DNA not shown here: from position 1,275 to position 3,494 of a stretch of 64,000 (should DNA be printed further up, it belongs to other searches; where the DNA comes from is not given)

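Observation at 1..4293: The nuo-like ORFs are full length but have lost most canonical ion-channel charged residues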

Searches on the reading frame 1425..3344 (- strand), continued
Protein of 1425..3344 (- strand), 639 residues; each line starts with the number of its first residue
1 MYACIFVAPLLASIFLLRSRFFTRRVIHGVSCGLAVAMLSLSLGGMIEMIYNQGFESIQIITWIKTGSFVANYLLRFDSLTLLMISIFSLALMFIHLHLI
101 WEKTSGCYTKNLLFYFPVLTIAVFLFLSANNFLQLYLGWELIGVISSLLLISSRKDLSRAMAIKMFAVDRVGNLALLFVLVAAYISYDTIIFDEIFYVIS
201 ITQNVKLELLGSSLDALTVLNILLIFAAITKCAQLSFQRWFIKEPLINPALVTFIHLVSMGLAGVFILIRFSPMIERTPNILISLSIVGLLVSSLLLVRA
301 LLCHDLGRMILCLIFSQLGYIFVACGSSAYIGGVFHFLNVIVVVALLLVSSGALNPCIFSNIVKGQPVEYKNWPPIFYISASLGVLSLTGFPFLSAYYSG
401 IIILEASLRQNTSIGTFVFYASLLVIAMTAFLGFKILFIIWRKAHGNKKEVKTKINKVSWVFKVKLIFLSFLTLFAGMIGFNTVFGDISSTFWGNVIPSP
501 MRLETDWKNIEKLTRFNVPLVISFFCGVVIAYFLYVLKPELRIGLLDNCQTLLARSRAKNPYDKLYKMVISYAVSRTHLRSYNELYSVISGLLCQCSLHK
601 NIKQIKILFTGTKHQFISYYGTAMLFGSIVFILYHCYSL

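Call 30: search_solved_structures(query=L009:5485-6930:+, max_evalue=0.001, show_alignments=2)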
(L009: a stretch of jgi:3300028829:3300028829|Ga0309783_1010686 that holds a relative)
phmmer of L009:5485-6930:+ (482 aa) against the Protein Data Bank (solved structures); distinct sequences matched with E-value up to 0.001: 51.
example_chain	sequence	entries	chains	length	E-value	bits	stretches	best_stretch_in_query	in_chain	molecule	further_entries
8qby_N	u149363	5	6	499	2.2e-88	300.6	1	36-464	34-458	NADH-quinone oxidoreductase subunit N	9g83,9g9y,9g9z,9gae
7a23_I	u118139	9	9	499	6.6e-62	213.3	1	40-476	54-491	Nad2m | NADH-ubiquinone oxidoreductase chain 2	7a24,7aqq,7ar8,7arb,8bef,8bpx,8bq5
7ar7_N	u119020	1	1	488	8.5e-62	213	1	40-476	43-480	NADH-ubiquinone oxidoreductase chain 2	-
8e73_2M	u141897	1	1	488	9.5e-61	209.5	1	40-476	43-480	Nad2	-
6x89_2M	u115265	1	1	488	1.8e-58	202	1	40-476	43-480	NU2M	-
6hum_B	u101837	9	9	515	2.5e-58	201.5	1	24-440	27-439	NAD(P)H-quinone oxidoreductase subunit 2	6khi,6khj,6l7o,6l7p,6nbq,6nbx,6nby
9grx_B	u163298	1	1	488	1.5e-57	199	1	45-448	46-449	NAD(P)H-quinone oxidoreductase subunit 2 A, chloroplastic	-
7wff_B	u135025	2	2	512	4.7e-57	197.3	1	21-436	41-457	NAD(P)H-quinone oxidoreductase subunit 2, chloroplastic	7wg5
7eu3_B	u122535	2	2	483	1.1e-56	196.2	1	23-446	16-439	NAD(P)H-quinone oxidoreductase subunit 2, chloroplastic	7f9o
8e9g_N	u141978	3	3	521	3.2e-42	148.4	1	109-480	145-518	NADH-quinone oxidoreductase subunit N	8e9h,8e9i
3rko_N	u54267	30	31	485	4e-36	128.3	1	5-479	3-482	NADH-QUINONE OXIDOREDUCTASE SUBUNIT N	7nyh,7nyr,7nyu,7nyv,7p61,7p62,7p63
4he8_N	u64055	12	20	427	8.7e-27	97.6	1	104-470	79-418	NADH-quinone oxidoreductase subunit 14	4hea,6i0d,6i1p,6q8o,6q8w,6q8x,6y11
6cfw_H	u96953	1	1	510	3.8e-26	95.4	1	82-468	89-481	Monovalent cation/H+ antiporter subunit D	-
7zm7_2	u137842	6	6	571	5.1e-26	95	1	102-445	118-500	NADH dehydrogenase subunit 2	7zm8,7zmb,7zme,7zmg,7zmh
9iho_N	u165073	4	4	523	6.3e-22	81.5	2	58-349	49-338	NADH-ubiquinone oxidoreductase chain 2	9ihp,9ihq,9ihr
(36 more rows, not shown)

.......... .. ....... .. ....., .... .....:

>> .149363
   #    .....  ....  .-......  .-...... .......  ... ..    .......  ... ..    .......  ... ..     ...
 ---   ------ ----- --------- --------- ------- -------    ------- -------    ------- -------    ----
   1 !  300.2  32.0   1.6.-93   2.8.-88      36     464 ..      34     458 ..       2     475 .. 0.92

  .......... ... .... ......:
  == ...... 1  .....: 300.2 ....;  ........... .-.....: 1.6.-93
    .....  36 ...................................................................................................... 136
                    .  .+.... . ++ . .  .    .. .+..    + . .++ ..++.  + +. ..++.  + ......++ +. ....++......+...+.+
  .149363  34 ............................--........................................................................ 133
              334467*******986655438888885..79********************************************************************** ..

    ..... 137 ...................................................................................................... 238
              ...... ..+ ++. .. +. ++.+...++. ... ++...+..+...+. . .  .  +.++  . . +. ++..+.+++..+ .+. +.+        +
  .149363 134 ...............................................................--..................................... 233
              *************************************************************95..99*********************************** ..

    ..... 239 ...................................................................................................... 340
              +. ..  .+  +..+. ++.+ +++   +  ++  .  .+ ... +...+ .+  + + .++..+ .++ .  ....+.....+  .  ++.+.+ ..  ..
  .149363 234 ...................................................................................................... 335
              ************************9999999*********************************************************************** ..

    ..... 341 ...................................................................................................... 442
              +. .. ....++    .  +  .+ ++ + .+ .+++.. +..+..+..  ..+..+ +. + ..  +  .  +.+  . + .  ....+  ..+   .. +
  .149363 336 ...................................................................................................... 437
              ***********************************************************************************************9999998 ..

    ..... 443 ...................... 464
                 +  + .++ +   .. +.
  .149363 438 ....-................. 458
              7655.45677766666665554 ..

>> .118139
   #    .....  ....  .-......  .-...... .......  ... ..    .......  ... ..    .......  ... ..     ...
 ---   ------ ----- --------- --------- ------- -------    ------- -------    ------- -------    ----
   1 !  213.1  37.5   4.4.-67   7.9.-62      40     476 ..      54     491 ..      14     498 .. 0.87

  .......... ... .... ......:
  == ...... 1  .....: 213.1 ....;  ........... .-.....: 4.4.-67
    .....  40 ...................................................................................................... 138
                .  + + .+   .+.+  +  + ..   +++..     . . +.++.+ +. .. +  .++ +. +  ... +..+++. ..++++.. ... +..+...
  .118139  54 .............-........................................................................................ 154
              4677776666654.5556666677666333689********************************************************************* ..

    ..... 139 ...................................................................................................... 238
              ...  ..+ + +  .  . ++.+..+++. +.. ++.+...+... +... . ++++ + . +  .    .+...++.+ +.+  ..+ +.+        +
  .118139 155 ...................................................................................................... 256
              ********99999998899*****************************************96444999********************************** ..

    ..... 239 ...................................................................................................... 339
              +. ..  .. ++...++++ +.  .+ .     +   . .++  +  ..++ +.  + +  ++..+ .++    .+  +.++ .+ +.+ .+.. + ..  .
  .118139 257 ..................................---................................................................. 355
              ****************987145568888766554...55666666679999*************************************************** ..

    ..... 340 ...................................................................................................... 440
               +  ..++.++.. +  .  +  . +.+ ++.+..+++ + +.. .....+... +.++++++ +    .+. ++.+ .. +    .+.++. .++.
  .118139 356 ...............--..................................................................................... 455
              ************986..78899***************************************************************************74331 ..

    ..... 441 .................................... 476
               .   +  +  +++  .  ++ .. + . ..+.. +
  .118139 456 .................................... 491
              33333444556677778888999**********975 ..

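Call 31: search_protein_families(library=ncbifam, proteins=[L009:5485-6930:+, L009:3979-5457:+], max_evalue=0.001)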
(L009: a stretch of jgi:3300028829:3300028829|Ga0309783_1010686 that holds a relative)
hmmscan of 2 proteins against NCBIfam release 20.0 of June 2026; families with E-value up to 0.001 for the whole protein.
L009:5485-6930:+ (482 aa): 54 families (the best 25 are shown)
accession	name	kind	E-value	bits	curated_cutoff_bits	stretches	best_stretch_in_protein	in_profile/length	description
NF004440.0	PRK05777.1-3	equivalog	7.7e-129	430.6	519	1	5-479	4-473/477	NADH-quinone oxidoreductase subunit NuoN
TIGR01770.1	NDH_I_N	subfamily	5.8e-105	352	332.6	1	15-471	7-471/472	NADH-quinone oxidoreductase subunit NuoN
NF004442.0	PRK05777.1-5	equivalog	3.5e-96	323.1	523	1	5-480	4-479/483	NADH-quinone oxidoreductase subunit NuoN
NF002701.0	PRK02504.1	equivalog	2.5e-72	244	569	1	15-440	18-440/513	NAD(P)H-quinone oxidoreductase subunit N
NF004446.0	PRK05777.2-4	equivalog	5e-63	213.9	590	1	4-469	13-485/502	NADH-quinone oxidoreductase subunit NuoN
NF004441.0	PRK05777.1-4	equivalog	4.9e-62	210.2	477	1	102-479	140-520/524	NADH-quinone oxidoreductase subunit NuoN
NF004447.0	PRK05777.2-5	equivalog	1.2e-47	163.1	547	1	52-467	42-455/458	NADH-quinone oxidoreductase subunit NuoN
NF004439.0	PRK05777.1-1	equivalog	2.9e-46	158.4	531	1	7-479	5-482/485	NADH-quinone oxidoreductase subunit NuoN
NF004444.0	PRK05777.2-2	equivalog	7.5e-45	153.9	496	1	18-474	23-486/496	NADH-quinone oxidoreductase subunit NuoN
NF004443.0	PRK05777.2-1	equivalog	3.2e-44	152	626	1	4-436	13-449/506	NADH-quinone oxidoreductase subunit NuoN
NF004445.0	PRK05777.2-3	equivalog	1.5e-41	142.9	408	1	15-464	13-461/475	NADH-quinone oxidoreductase subunit NuoN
NF006419.0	PRK08668.1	equivalog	6.4e-34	117.7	617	1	18-467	11-466/613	NADH dehydrogenase subunit M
NF006241.0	PRK08377.1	equivalog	1.2e-33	116.9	645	1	36-478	41-473/494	NADH dehydrogenase subunit N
NF006240.0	PRK08376.1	subfamily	2.3e-33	115.9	662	1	63-468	78-492/521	putative monovalent cation/H+ antiporter subunit D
NF009306.0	PRK12663.1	equivalog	2.3e-31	109.1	542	1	75-479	73-478/498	Na+/H+ antiporter subunit D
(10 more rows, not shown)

L009:3979-5457:+ (493 aa): 26 families (the best 25 are shown)
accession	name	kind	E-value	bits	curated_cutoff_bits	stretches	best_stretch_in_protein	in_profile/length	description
NF004499.0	PRK05846.1-3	equivalog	1.8e-110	370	585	1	3-488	2-489/502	NADH-quinone oxidoreductase subunit M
TIGR01972.1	NDH_I_M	subfamily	8.9e-96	321.5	263.8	1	8-485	1-484/486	NADH-quinone oxidoreductase subunit M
NF004501.0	PRK05846.1-5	subfamily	7.4e-91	305.3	598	1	3-485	2-485/492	NADH-quinone oxidoreductase subunit M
NF004500.0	PRK05846.1-4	equivalog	1.4e-79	268.2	550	1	4-487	3-506/525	NADH-quinone oxidoreductase subunit M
NF004505.0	PRK05846.2-5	equivalog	1.8e-74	251.4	700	1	7-487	4-485/508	NADH-quinone oxidoreductase subunit M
NF004506.0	PRK05846.2-6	equivalog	1.1e-67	229.5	789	1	5-483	4-489/493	NADH-quinone oxidoreductase subunit M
NF004504.0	PRK05846.2-3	equivalog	1.7e-58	198.9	785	1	2-480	6-490/499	NADH-quinone oxidoreductase subunit M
NF009212.0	PRK12561.1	subfamily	3.5e-55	187.7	645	1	2-487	3-499/531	NAD(P)H-quinone oxidoreductase subunit 4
NF004498.0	PRK05846.1-1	equivalog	1.9e-52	178.8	614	1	9-485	4-498/509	NADH-quinone oxidoreductase subunit M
NF002713.0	PRK02546.1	subfamily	1.7e-49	168.7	827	1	2-485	5-500/533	NAD(P)H-quinone oxidoreductase subunit 4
NF005060.0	PRK06473.1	equivalog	1.4e-46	159.3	747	1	8-437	2-431/500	NADH-quinone oxidoreductase subunit M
NF005611.0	PRK07363.1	equivalog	5.5e-43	147.2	764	1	8-474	2-472/501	NADH-quinone oxidoreductase subunit M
NF004502.0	PRK05846.2-1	equivalog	5e-26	91.5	791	1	8-445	6-462/500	NADH-quinone oxidoreductase subunit M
NF009306.0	PRK12663.1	equivalog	2.1e-17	63.1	542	1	11-486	5-484/498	Na+/H+ antiporter subunit D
NF005818.0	PRK07691.1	equivalog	5.1e-15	55.4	586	1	34-443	28-444/496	Na+/H+ antiporter subunit D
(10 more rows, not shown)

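Call 35: find_encoding_contigs(protein=P0001, flank=10000, max_places=3)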
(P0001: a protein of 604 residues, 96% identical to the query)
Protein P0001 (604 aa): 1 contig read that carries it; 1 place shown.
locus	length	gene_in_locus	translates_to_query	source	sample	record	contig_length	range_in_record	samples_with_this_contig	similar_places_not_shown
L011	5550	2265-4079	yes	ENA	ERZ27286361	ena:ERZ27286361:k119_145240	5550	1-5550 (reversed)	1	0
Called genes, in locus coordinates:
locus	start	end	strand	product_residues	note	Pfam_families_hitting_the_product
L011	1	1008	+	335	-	?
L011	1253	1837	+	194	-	PF00499:Oxidored_q3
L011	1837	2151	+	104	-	PF00420:Oxidored_q2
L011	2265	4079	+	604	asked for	PF00361:Proton_antipo_M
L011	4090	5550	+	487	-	?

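Call 36: find_encoding_contigs(protein=P0002, flank=10000, max_places=3)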
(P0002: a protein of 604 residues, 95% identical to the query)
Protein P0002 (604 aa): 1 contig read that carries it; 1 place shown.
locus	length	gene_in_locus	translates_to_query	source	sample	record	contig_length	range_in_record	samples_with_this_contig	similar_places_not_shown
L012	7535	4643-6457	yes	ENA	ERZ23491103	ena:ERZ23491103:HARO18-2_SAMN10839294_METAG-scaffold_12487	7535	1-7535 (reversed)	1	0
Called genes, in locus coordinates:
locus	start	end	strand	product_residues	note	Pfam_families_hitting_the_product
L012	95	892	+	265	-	PF04205:FMN_bind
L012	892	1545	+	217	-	PF02508:Rnf-Nqr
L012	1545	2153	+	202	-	PF02508:Rnf-Nqr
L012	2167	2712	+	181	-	PF00111:Fer2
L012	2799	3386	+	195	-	PF00970:FAD_binding_6 (faint), PF00175:NAD_binding_1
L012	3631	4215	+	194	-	PF00499:Oxidored_q3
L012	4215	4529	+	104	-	PF00420:Oxidored_q2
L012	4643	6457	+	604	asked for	PF00361:Proton_antipo_M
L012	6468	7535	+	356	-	?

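Call 44: find_encoding_contigs(protein=P0017, flank=10000, max_places=1)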
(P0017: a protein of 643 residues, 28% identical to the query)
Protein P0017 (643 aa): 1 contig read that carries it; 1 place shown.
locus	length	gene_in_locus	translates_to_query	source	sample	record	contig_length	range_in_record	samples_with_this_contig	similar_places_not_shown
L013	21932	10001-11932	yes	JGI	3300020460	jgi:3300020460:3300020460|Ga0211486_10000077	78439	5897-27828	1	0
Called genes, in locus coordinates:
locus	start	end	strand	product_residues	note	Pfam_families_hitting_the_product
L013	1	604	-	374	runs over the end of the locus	PF07883:Cupin_2 (weak)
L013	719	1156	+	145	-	PF00507:Oxidored_q4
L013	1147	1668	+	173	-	PF01058:Oxidored_q6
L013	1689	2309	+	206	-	PF00329:Complex1_30kDa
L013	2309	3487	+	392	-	PF00346:Complex1_49kDa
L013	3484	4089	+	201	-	PF01257:2Fe-2S_thioredx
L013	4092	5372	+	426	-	PF01512:Complex1_51K, PF10531:SLBB, PF22461:SLBB_2, PF10589:NADH_4Fe-4S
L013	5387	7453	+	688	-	PF00111:Fer2, PF13510:Fer2_4, PF10588:NADH-G_4Fe-4S_3, PF22117:Fer4_Nqo3, PF22151:Fer4_NDSU1, PF00384:Molybdopterin, PF09326:NADH_dhqG_C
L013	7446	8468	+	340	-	PF00146:NADHdh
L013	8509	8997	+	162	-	PF13183:Fer4_8 (faint), PF14697:Fer4_21 (faint), PF12797:Fer4_2 (faint), PF12837:Fer4_6 (faint), PF13237:Fer4_10 (weak), PF12838:Fer4_7, PF13187:Fer4_9, PF00037:Fer4, +1 more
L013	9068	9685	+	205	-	PF00499:Oxidored_q3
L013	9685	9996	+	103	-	PF00420:Oxidored_q2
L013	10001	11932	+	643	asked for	PF00662:Proton_antipo_N, PF00361:Proton_antipo_M, PF06455:NADH5_C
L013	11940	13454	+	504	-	PF01059:Oxidored_q5_N (weak), PF00361:Proton_antipo_M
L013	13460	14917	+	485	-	PF00361:Proton_antipo_M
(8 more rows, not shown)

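Call 49: predict_structure(alignment_id=A3)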
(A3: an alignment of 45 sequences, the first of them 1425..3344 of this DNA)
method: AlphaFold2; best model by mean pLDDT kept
length: 639 residues; sequences in the alignment: 45
mean_pLDDT: 71.3   pTM: 0.75
mean pLDDT of the five models: 71.3, 70.9, 69.3, 67.1, 67.0
residues with pLDDT >= 90: 27; 70-90: 376; 50-70: 115; < 50: 121
segments of 3 or more residues with pLDDT < 50: 105-107, 242-247, 355-371, 445-454, 501-507, 553-594, 596-600, 608-622, 624-626, 635-639
pLDDT, mean of each block of 10 residues (from residue 1): 84 75 77 89 87 82 76 86 88 77 54 76 89 89 78 62 71 87 86 86 74 84 87 61 49 71 84 87 89 86 73 83 88 83 73 48 38 68 81 80 80 83 89 83 53 52 76 74 68 68 43 62 86 81 65 44 43 43 43 46 47 46 50 47
secondary structure, 60 per line:
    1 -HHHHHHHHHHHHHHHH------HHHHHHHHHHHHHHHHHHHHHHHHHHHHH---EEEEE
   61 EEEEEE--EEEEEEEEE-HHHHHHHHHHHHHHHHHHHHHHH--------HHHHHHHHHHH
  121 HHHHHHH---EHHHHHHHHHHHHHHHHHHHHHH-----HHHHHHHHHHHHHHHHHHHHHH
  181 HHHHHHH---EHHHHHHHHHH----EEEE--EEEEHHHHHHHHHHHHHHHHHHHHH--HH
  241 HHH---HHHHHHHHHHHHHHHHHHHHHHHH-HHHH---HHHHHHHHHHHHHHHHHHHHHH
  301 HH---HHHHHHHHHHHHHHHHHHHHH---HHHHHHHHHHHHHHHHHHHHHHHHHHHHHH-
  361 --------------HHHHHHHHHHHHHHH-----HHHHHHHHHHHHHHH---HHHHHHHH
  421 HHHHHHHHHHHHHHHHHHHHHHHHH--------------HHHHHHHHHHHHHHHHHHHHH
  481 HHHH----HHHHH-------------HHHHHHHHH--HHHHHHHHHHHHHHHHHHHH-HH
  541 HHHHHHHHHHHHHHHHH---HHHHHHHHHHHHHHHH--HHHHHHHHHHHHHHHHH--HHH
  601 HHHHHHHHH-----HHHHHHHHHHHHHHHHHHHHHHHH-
elements in order (helices of 4 or more, strands of 3 or more residues): H2-17 H24-52 E56-66 E69-77 H79-101 H110-127 H132-153 H159-187 H192-201 E206-209 E212-215 H216-236 H239-243 H247-270 H272-275 H279-302 H306-326 H330-359 H375-389 H395-409 H413-445 H460-484 H489-493 H507-515 H518-537 H539-557 H561-576 H579-595 H598-609 H615-638

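Call 52: fold_search(model_id=the predicted structure, library=pdb)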
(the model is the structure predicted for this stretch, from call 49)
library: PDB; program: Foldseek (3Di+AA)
matches with E <= 10: 340; with E <= 0.001: 174
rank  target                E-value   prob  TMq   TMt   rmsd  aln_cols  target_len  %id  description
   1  8bpx_L                1.5e-22  1.00  0.78  0.75  13.9       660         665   25  Cryo-EM structure of the Arabidopsis thaliana I+III2 supercomplex (Complete composition) (released 2023-01-25)
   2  8e73_5M               1.5e-21  1.00  0.75  0.73  13.8       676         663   25  Vigna radiata supercomplex I+III2 (full bridge) (released 2023-01-11)
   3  9g9y_L                4.8e-21  1.00  0.74  0.72  13.3       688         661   21  Respiratory supercomplex CI2-CIII2-CIV2 (megacomplex) from alphaproteobacterium (released 2026-02-04)
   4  9g83_L                1.4e-20  1.00  0.75  0.73  13.6       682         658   21  Respiratory supercomplex CI1-CIII2-CIV2-(cbb3)1 from alphaproteobacterium (released 2026-02-04)
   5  7aqw_L                2.8e-20  1.00  0.73  0.79   5.1       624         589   25  Cryo-EM structure of Arabidopsis thaliana Complex-I (membrane tip) (released 2021-12-08)
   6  8qby_L                1.2e-19  1.00  0.76  0.74  13.4       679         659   21  Respiratory complex I from Paracoccus denitrificans in MSP2N2 nanodiscs (released 2024-09-11)
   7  7ar8_L                1.5e-19  1.00  0.72  0.75   5.9       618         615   26  Cryo-EM structure of Arabidopsis thaliana complex-I (closed conformation) (released 2021-12-15)
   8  8qc1_L                5.8e-19  1.00  0.76  0.78   5.1       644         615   22  Respiratory complex I from Paracoccus denitrificans in MSP2N2 nanodiscs (ND4 & ND5 focus refinement) (released 2024-09-11)
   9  7zm7_5                9.7e-19  1.00  0.75  0.72  14.2       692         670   21  CryoEM structure of mitochondrial complex I from Chaetomium thermophilum (inhibited by DDM) (released 2022-11-30)
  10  8e9g_L                1.9e-18  1.00  0.71  0.72  13.5       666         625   19  Mycobacterial respiratory complex I with both quinone positions modelled (released 2022-10-12)
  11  9iho_L                2.4e-18  1.00  0.69  0.69  14.9       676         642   19  Open state without NUQM and without flavoprotein (classification state 4) of Pichia pastoris mitochondrial complex I i (released 2025-10-15)
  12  7p7k_L                2.9e-18  1.00  0.70  0.74  14.1       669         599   21  Complex I from E. coli, DDM/LMNG-purified, with DQ, Resting state (released 2022-09-21)
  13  7z7s_L                3.2e-18  1.00  0.68  0.73  14.3       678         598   20  Complex I from E. coli, LMNG-purified, under Turnover at pH 6, Closed state (released 2022-09-21)
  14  7z84_L                4.2e-18  1.00  0.71  0.74  14.1       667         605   22  Complex I from E. coli, DDM/LMNG-purified, under Turnover at pH 8, Open-ready state (released 2022-09-21)
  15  6yj4_L                4.5e-18  1.00  0.72  0.70  14.4       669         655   19  Structure of Yarrowia lipolytica complex I at 2.7 A (released 2020-08-12)
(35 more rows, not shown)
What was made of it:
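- Fold kept (calls 49, 52).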
